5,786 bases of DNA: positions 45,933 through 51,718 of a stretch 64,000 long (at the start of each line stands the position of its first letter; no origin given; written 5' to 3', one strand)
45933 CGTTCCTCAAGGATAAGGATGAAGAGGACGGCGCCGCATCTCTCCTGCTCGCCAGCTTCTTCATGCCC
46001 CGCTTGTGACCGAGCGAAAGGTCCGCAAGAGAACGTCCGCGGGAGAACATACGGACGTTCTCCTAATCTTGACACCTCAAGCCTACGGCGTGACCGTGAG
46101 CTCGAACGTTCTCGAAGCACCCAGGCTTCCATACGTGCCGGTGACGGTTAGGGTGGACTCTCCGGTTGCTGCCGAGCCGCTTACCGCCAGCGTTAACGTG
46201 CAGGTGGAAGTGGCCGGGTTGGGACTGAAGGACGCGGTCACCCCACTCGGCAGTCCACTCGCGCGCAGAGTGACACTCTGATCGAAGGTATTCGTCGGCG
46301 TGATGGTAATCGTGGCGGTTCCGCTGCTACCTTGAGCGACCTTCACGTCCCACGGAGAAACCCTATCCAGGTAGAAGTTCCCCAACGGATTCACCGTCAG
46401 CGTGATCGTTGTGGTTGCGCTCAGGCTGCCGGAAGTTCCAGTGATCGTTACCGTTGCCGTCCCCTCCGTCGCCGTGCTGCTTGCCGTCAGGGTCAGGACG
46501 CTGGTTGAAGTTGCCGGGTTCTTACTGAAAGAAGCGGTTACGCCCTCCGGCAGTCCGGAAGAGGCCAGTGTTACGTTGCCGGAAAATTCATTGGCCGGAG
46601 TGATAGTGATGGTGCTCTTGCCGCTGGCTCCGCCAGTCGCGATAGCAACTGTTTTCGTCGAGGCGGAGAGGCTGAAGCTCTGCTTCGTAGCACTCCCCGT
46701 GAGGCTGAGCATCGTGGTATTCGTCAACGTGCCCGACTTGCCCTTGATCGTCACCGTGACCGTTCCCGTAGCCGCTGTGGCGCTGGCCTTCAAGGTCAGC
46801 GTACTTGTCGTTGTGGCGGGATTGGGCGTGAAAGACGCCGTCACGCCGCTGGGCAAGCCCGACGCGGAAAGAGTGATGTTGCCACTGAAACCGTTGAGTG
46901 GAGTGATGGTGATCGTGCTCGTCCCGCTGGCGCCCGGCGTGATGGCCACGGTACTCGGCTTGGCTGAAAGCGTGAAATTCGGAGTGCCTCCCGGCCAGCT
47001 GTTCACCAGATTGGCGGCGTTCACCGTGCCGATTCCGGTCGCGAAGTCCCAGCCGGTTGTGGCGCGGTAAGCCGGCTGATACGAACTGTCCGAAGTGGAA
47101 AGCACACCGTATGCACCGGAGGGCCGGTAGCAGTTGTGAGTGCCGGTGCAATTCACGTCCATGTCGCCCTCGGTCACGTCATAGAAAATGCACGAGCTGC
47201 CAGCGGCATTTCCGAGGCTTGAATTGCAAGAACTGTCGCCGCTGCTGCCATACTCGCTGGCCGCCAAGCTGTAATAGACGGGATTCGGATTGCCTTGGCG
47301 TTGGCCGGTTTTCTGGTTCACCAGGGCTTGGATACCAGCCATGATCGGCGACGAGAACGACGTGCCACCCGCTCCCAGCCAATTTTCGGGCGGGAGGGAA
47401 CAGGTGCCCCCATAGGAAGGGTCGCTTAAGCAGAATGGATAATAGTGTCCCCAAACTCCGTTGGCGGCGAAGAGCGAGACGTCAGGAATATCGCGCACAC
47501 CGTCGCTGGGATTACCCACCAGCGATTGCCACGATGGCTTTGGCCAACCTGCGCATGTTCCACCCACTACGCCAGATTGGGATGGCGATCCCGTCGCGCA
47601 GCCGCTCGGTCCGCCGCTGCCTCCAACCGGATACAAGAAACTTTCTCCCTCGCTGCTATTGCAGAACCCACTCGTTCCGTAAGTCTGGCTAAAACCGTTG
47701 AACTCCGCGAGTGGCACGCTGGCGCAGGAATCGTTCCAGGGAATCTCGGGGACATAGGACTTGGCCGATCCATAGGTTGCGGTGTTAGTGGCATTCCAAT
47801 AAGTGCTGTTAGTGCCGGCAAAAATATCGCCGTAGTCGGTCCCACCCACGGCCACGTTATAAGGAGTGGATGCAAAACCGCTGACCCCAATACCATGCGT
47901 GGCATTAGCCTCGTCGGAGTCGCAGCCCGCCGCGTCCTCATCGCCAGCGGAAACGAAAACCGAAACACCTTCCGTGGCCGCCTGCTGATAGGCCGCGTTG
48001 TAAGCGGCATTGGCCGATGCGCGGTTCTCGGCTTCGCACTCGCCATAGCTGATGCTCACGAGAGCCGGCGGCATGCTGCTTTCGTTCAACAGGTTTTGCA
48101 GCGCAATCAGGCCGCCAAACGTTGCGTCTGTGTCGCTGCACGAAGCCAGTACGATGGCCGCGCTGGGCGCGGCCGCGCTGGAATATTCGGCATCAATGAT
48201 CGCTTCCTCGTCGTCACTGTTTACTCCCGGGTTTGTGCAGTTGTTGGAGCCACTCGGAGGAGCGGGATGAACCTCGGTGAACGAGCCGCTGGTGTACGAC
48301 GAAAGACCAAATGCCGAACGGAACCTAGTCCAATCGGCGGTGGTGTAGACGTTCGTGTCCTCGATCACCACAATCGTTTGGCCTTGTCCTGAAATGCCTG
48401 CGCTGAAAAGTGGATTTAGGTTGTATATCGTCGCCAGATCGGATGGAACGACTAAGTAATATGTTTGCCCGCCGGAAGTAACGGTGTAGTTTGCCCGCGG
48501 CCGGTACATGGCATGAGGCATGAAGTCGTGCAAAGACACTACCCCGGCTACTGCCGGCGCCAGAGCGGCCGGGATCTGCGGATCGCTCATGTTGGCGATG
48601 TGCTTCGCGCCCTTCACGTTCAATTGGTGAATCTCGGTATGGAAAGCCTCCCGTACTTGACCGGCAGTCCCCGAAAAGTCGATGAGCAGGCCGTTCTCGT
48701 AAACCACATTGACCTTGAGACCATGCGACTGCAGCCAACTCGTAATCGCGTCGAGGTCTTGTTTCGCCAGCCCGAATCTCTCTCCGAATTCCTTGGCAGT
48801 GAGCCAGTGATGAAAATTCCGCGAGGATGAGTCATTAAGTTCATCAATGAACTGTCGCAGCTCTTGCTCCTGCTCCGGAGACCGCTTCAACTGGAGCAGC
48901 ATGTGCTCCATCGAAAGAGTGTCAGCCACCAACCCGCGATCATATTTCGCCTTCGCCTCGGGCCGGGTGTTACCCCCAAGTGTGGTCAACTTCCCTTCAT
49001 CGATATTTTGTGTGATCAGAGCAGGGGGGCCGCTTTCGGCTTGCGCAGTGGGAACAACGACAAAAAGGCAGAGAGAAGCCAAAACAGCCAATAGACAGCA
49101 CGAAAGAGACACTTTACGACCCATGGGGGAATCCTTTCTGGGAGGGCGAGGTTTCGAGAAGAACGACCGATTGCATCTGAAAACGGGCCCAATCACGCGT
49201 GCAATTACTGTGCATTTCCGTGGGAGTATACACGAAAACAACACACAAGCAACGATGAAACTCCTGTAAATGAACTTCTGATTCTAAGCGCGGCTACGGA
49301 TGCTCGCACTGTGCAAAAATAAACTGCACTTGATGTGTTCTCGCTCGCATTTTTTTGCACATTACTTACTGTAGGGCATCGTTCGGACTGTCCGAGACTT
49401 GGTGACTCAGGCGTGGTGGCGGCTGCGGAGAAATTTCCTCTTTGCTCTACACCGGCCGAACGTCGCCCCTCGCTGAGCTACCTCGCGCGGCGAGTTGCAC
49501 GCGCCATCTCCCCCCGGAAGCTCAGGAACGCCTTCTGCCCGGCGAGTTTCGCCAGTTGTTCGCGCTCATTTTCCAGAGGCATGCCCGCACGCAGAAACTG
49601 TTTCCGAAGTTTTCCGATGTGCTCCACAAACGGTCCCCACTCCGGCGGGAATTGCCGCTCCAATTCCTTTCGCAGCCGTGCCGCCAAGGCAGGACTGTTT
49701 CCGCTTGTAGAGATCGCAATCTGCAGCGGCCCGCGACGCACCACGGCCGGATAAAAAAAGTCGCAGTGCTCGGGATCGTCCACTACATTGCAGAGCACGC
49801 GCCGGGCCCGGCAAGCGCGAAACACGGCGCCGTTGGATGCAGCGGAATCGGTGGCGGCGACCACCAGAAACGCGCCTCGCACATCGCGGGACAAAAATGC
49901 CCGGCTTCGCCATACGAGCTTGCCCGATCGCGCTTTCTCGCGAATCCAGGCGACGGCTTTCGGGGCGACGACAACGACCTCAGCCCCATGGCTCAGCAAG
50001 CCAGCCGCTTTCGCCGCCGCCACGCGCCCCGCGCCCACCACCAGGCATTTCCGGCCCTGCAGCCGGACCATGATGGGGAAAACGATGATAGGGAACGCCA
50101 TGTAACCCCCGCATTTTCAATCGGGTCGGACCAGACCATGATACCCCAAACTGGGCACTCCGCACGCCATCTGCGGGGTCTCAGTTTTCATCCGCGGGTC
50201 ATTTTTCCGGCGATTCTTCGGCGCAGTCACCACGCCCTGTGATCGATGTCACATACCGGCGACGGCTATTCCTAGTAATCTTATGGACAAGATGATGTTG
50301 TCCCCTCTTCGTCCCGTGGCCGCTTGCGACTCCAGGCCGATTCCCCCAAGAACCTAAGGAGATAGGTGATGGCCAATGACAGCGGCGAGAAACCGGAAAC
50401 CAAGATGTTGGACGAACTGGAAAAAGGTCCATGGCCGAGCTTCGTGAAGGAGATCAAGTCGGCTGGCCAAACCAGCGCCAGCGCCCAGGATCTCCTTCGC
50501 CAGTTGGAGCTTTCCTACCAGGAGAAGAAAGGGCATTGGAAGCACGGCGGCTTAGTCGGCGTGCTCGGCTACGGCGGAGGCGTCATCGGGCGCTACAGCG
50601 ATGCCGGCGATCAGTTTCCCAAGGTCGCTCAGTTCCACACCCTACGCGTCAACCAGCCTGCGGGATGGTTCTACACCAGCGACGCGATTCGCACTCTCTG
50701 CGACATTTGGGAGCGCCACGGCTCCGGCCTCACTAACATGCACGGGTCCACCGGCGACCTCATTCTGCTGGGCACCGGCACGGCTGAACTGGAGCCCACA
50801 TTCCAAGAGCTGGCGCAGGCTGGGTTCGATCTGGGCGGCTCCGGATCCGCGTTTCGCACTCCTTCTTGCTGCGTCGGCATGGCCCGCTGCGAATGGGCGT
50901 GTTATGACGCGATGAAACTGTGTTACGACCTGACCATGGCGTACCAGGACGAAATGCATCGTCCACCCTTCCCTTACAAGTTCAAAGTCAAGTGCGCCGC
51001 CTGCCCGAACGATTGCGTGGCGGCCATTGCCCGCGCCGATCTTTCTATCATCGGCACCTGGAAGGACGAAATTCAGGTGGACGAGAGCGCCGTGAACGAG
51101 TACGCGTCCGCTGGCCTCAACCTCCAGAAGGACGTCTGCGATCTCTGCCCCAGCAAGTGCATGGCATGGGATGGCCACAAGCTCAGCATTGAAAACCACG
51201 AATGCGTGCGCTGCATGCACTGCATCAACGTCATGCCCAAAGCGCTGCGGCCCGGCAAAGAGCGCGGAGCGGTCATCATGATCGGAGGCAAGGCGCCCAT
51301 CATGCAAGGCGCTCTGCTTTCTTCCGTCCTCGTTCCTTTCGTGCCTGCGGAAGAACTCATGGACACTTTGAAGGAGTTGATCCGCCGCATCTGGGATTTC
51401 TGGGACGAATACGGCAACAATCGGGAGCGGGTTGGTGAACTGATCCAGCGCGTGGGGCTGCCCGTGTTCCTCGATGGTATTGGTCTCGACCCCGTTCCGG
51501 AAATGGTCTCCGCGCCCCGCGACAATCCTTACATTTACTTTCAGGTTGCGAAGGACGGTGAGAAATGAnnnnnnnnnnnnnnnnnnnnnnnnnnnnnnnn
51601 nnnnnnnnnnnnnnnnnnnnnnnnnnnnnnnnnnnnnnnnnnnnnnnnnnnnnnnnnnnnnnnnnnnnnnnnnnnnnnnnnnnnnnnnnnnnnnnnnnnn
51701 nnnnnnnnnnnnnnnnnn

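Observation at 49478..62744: Self-contained dissimilatory sulfite reductase island (sirC | dsrABLCTMKJOP-cobA-dsrD-dsrN) in an Acidobacteriota-like chromosome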

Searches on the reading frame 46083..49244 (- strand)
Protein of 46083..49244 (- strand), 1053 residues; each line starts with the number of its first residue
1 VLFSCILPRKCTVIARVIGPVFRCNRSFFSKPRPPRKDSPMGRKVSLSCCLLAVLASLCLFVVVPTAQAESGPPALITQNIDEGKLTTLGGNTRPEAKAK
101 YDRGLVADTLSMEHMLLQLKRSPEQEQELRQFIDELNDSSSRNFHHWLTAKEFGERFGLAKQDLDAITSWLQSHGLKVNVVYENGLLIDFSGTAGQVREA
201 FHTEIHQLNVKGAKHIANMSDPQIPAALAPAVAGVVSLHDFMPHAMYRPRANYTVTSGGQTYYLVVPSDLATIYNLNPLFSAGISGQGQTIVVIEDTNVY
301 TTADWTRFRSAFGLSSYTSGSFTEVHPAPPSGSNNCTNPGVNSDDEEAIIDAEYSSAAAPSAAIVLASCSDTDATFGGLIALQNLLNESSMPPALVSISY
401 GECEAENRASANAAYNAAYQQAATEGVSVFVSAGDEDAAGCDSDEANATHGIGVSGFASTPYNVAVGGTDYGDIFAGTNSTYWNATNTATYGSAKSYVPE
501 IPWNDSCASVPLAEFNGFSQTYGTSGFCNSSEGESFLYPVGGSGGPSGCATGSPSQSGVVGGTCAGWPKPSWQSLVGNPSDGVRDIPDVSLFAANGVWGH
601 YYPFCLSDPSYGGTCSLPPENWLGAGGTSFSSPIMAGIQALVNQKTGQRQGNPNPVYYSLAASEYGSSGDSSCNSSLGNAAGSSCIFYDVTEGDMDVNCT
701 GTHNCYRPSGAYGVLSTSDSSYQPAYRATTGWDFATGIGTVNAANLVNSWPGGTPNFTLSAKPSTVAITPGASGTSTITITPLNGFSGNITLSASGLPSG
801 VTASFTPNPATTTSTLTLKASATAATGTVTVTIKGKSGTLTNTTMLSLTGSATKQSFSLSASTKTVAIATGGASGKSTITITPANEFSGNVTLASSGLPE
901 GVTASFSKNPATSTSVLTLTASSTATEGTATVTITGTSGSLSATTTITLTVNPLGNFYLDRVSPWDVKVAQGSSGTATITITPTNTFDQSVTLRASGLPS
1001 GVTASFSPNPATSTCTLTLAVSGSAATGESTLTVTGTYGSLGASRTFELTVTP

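Call 4: search_protein_families(library=pfam, proteins=[window:46083-49244:-])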
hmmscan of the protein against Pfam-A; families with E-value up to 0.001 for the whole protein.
window:46083-49244:- (1053 aa): 1 family
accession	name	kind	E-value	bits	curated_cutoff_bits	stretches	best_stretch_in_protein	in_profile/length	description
PF09286.16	Pro-kuma_activ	-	2.1e-27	96.5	23.5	1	122-241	22-143/143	Pro-kumamolisin, activation domain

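Call 6: search_protein_families(library=ncbifam, proteins=[window:46083-49244:-], max_evalue=0.01)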
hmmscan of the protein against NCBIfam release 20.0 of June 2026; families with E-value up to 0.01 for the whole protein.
window:46083-49244:- (1053 aa): 1 family
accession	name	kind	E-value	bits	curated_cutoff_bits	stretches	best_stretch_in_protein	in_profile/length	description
NF058595.1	invert_tail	domain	0.0017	18.7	37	1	922-952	83-113/113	lipo-invert putative C-terminal anchoring domain-containing protein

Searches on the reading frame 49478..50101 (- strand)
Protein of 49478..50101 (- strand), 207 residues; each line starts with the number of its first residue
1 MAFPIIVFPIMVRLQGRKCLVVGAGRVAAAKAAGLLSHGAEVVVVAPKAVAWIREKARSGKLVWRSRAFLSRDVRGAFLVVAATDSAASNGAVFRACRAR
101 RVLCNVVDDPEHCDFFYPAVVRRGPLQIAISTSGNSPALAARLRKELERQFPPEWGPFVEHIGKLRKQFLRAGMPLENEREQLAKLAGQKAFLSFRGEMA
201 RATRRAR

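Call 3: search_protein_families(library=pfam, proteins=[window:49478-50101:-])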
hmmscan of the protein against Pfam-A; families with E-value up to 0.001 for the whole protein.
window:49478-50101:- (207 aa): 2 families
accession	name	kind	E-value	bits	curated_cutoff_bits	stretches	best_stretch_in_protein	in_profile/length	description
PF13241.12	NAD_binding_7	-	2.2e-33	115.4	22.1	1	10-119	1-104/104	Putative NAD(P)-binding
PF14824.11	Sirohm_synth_M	-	2.1e-15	56.3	25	1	123-150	1-28/28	Sirohaem biosynthesis protein central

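Call 5: search_protein_families(library=ncbifam, proteins=[window:49478-50101:-], max_evalue=0.01)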
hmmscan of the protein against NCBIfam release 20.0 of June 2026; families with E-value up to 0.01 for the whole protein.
window:49478-50101:- (207 aa): 6 families
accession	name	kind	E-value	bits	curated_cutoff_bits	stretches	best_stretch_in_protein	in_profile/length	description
TIGR01470.1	cysG_Nterm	subfamily_domain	3.3e-48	164.1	62.3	1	8-169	1-162/205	siroheme synthase, N-terminal domain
NF007922.1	PRK10637.1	equivalog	5.1e-46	157.5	400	1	7-186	1-182/450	siroheme synthase CysG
NF005222.0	PRK06718.1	equivalog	8e-39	133.3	204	1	8-180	3-174/203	NAD(P)-binding protein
NF005223.0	PRK06719.1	equivalog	3.1e-24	85.5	223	1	7-152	4-145/157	precorrin-2 dehydrogenase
NF004045.0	PRK05562.1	equivalog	5.2e-10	39.1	181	1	18-169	27-177/225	NAD(P)-dependent oxidoreductase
NF000744.0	PRK00045.1-3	equivalog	0.0026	16.7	429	1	13-57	182-226/447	glutamyl-tRNA reductase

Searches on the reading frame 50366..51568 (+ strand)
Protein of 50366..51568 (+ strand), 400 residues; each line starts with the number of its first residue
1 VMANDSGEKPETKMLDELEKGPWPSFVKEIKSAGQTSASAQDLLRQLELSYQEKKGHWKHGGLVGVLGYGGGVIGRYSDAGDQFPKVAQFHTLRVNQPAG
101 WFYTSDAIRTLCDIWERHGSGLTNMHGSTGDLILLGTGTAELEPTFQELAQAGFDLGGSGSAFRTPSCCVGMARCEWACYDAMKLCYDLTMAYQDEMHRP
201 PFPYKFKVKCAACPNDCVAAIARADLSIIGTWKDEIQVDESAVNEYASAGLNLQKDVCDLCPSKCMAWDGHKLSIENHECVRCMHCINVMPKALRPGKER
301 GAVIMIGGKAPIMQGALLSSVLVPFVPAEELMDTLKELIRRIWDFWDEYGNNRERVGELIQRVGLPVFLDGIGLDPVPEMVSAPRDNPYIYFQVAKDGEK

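Call 3: search_protein_families(library=pfam, proteins=[window:50366-51568:+])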
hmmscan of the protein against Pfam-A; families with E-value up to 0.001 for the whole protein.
window:50366-51568:+ (400 aa): 2 families
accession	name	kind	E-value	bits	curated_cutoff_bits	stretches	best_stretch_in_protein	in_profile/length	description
PF01077.27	NIR_SIR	-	6.5e-38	130.1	27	1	159-372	1-150/158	Nitrite and sulphite reductase 4Fe-4S domain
PF03460.22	NIR_SIR_ferr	-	7.4e-09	35.7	24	1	89-151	8-68/69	Nitrite/Sulfite reductase ferredoxin-like half domain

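Call 5: search_protein_families(library=ncbifam, proteins=[window:50366-51568:+], max_evalue=0.01)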
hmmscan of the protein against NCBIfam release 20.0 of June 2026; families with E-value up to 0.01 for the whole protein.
window:50366-51568:+ (400 aa): 6 families
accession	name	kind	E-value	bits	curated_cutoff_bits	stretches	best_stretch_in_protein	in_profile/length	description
TIGR02064.1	dsrA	equivalog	1.2e-172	574.4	392.85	1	15-397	1-391/402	dissimilatory-type sulfite reductase subunit alpha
TIGR02066.1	dsrB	equivalog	3.1e-33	115.2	341.5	1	70-392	16-331/341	dissimilatory-type sulfite reductase subunit beta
TIGR02912.1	sulfite_red_C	equivalog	2.2e-12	46.6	324.1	1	150-364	87-288/314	sulfite reductase subunit C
TIGR02374.1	nitri_red_nirB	equivalog_domain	6.1e-07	28.2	578.35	1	102-231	570-693/794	nitrite reductase large subunit NirB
NF011565.0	PRK14989.1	subfamily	1e-05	23.8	883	1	104-232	577-699/847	nitrite reductase large subunit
NF007125.0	PRK09566.1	equivalog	0.0052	15.3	594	0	96-232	327-456/513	ferredoxin--nitrite reductase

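Call 36: search_solved_structures(query=window:50369-51568:+, max_evalue=0.00001, show_alignments=2)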
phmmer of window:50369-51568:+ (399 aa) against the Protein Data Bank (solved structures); distinct sequences matched with E-value up to 0.00001: 13.
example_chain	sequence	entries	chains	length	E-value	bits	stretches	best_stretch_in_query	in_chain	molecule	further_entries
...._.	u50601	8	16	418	5.8e-168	562.7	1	10-392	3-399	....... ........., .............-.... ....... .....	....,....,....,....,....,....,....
2v4j_A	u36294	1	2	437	4.4e-151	507.1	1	10-392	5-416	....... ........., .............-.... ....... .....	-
2xsj_A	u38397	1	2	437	5.2e-147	493.7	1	9-392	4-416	SULFITE REDUCTASE ALPHA SUBUNIT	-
3or1_A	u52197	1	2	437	2.5e-144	484.8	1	9-392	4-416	Sulfite reductase alpha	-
3or2_A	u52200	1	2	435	3.4e-144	484.4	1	10-392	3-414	Sulfite redcutase subunit alpha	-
7npa_A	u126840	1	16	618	2.5e-19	73.1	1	92-370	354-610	Coenzyme F420-dependent sulfite reductase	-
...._B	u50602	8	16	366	2.6e-19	73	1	55-392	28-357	Sulfite reductase, dissimilatory-type subunit beta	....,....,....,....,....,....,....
9tn7_A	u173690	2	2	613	1.1e-16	64.4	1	90-367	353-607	Coenzyme F420 hydrogenase/dehydrogenase beta subunit domain protein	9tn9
7np8_A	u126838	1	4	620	2.2e-16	63.4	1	90-370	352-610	Coenzyme F420-dependent sulfite reductase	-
2v4j_B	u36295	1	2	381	1e-14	57.9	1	90-389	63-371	SULFITE REDUCTASE, DISSIMILATORY-TYPE SUBUNIT BETA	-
3or2_B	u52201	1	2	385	4e-14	55.9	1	150-389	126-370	Sulfite redcutase subunit beta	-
3or1_B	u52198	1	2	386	4e-14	55.9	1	150-389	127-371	Sulfite reductase beta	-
2xsj_B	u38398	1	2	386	1.2e-10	44.4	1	152-389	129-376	SULFITE REDUCTASE BETA SUBUNIT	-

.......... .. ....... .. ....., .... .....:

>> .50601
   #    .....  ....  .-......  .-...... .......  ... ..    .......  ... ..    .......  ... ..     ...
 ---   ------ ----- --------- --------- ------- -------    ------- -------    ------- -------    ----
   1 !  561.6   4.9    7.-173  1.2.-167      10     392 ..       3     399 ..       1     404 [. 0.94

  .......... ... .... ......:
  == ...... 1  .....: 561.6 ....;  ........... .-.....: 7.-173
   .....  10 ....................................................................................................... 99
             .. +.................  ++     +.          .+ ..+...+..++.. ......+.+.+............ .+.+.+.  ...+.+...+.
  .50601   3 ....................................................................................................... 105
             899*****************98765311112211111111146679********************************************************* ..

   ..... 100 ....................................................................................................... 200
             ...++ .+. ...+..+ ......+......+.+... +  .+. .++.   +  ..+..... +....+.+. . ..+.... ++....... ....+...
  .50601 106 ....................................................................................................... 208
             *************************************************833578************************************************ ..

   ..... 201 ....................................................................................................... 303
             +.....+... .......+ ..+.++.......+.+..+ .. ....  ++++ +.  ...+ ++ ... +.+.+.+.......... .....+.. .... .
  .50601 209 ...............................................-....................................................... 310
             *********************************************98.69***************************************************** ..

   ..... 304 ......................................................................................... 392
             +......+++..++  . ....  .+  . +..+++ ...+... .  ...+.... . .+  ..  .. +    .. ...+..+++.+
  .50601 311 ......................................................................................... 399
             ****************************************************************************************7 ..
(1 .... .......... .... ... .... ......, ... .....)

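Call 43: find_related_loci(query=A4, collection=viral_contigs, flank=3000)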
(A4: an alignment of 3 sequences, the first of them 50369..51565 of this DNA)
Query A4 (399 aa) in viral_contigs; peptide patterns used: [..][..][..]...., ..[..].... (x = any residue, [..] = any of these).
44 stretches matched a pattern, but none encodes a relative of the query by tblastn (E <= 1e-3).
